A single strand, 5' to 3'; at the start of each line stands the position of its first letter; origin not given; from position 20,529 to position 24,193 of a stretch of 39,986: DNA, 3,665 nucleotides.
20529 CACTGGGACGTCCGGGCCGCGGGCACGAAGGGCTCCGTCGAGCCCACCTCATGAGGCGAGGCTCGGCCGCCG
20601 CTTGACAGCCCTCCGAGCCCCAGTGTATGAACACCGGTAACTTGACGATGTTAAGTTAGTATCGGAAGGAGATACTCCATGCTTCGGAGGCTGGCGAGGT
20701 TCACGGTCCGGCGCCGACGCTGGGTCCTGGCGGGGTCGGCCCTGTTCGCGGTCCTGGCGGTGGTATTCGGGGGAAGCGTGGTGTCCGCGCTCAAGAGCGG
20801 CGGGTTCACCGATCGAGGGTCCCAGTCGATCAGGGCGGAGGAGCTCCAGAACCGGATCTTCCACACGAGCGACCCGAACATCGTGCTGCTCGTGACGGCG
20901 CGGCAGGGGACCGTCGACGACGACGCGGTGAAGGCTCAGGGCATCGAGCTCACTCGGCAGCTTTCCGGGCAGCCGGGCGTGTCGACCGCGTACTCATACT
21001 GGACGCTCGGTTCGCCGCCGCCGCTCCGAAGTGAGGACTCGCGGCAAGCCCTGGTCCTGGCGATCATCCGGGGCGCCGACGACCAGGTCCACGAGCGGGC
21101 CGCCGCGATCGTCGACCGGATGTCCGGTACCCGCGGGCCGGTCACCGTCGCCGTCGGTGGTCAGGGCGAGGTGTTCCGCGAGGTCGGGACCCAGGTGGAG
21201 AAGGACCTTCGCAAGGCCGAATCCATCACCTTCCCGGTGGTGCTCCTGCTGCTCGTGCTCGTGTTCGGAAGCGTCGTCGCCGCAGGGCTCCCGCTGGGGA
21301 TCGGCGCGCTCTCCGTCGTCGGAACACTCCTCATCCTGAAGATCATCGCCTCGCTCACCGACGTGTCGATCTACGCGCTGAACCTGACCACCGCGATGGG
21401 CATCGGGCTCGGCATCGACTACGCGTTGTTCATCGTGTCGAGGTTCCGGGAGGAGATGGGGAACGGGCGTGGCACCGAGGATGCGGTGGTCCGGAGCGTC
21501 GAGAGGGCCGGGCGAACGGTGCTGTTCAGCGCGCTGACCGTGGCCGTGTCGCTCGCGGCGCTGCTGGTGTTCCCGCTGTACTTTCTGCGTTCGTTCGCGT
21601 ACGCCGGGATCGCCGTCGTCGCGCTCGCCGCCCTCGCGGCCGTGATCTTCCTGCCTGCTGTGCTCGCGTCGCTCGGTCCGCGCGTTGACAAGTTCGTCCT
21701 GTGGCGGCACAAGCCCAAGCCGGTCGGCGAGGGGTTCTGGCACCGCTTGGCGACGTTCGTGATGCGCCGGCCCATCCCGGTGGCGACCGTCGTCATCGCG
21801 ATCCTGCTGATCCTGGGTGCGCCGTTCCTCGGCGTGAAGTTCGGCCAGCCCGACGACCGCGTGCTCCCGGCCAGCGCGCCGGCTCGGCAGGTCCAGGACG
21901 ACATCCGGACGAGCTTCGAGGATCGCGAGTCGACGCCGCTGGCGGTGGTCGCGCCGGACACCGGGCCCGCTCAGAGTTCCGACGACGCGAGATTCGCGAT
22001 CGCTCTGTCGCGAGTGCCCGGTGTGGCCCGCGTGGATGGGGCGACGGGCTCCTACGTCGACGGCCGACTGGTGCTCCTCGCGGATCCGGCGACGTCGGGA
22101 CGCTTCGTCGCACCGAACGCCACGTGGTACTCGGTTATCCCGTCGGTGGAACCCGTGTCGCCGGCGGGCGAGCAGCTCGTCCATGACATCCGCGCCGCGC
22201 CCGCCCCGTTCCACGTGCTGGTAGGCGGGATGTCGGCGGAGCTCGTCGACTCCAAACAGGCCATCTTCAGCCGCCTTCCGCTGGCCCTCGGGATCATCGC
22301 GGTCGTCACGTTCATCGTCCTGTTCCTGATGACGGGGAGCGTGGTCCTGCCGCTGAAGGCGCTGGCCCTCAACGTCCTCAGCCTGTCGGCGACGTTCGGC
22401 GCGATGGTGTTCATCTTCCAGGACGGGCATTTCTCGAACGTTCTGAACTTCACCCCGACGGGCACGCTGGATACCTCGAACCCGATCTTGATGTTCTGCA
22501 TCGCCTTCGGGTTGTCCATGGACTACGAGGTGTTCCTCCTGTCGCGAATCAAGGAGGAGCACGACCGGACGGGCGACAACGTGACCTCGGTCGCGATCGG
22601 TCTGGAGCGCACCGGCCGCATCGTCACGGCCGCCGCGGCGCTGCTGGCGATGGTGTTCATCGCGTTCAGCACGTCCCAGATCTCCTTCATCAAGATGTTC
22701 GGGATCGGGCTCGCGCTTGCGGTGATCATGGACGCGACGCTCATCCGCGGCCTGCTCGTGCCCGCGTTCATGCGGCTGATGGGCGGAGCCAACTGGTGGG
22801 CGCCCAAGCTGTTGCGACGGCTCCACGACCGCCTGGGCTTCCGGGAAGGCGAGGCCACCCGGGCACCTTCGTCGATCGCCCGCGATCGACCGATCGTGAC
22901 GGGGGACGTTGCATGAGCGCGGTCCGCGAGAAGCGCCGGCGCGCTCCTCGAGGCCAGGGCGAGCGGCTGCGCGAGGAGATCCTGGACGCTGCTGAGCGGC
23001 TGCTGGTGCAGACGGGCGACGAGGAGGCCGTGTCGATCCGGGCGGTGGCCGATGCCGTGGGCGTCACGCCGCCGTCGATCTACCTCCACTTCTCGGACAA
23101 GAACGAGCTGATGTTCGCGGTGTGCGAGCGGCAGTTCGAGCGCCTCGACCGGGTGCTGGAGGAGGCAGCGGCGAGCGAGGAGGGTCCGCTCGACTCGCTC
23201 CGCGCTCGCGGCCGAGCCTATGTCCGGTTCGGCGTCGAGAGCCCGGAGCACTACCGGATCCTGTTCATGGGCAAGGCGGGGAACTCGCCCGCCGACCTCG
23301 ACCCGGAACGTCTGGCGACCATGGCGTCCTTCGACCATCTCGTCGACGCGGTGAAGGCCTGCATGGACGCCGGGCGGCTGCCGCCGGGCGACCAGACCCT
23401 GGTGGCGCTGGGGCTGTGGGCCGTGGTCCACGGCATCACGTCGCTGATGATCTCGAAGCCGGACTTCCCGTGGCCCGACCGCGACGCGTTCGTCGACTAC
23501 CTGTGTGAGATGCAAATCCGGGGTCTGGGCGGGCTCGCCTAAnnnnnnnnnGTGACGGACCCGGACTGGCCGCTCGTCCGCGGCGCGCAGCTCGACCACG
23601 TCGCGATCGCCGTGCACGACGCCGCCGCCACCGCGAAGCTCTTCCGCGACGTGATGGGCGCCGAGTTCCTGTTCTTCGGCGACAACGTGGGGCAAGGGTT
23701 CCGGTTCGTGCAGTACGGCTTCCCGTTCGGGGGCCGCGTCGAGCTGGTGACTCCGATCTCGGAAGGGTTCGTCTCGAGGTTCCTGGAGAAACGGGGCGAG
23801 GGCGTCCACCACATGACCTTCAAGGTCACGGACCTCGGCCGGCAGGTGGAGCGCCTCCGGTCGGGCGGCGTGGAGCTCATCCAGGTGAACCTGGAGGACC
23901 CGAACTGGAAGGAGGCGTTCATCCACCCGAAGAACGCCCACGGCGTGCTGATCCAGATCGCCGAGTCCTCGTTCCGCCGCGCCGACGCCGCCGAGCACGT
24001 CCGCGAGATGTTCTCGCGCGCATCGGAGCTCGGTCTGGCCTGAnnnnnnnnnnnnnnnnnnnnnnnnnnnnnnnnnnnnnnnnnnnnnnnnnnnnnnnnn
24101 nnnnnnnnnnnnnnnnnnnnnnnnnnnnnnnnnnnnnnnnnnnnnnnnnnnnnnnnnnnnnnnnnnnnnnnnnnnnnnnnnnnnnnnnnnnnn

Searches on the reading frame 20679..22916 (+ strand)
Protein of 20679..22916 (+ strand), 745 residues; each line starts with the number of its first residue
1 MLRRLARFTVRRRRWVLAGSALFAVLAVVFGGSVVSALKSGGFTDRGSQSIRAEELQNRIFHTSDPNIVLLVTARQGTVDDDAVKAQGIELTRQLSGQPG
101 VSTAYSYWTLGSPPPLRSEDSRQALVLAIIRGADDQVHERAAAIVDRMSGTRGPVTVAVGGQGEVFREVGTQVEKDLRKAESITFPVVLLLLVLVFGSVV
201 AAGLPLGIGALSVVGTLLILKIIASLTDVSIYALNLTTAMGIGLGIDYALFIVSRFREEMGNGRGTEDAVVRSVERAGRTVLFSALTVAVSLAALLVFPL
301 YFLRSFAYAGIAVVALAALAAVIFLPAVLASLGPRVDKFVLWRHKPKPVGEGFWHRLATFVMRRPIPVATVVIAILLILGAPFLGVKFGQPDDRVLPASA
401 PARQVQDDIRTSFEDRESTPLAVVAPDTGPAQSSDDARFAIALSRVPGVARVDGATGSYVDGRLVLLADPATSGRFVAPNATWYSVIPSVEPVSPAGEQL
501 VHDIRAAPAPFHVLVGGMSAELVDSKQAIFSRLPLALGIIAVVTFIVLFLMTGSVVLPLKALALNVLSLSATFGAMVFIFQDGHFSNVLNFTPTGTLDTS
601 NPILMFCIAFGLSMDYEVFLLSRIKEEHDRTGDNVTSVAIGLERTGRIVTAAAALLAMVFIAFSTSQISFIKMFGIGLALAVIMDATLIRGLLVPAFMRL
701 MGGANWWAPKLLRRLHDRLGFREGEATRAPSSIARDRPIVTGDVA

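Call 75: search_protein_families(library=pfam, proteins=[window:20679-22916:+], max_evalue=0.00001)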
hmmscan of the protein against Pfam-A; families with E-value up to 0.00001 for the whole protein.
window:20679-22916:+ (745 aa): 1 family
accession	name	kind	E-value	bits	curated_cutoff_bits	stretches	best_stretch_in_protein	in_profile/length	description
PF03176.21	MMPL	-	1.3e-86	291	20.5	2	44-368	3-333/333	MMPL family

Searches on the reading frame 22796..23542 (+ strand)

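Call 6: search_protein_families(library=pfam, proteins=[window:22796-23542:+])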
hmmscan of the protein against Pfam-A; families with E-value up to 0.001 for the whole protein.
window:22796-23542:+ (248 aa): 2 families
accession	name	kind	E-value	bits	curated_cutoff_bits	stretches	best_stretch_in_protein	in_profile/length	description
PF13305.11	TetR_C_33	-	5.9e-16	59.4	26.8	1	135-237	1-100/103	Tetracyclin repressor-like, C-terminal domain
PF00440.29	TetR_N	-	4.1e-12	46.1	24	1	62-109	1-47/47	Bacterial regulatory proteins, tetR family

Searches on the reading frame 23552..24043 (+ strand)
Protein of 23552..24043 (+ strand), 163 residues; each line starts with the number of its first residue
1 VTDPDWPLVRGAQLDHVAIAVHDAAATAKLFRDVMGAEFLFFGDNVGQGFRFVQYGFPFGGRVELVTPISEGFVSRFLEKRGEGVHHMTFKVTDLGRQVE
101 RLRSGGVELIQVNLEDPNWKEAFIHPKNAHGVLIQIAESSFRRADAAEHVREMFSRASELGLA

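Call 6: search_protein_families(library=pfam, proteins=[window:23552-24043:+])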
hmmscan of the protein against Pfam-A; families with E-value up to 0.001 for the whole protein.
window:23552-24043:+ (163 aa): 3 families
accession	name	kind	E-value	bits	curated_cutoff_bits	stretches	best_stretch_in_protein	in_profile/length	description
PF13669.12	Glyoxalase_4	-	7.6e-13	49.1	27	1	15-123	1-109/109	Glyoxalase/Bleomycin resistance protein/Dioxygenase superfamily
PF00903.31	Glyoxalase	-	3.6e-10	40.7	20.6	1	13-136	1-121/121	Glyoxalase/Bleomycin resistance protein/Dioxygenase superfamily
PF13468.12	Glyoxalase_3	-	1.9e-06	28.5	25.1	1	14-128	1-124/176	Glyoxalase-like domain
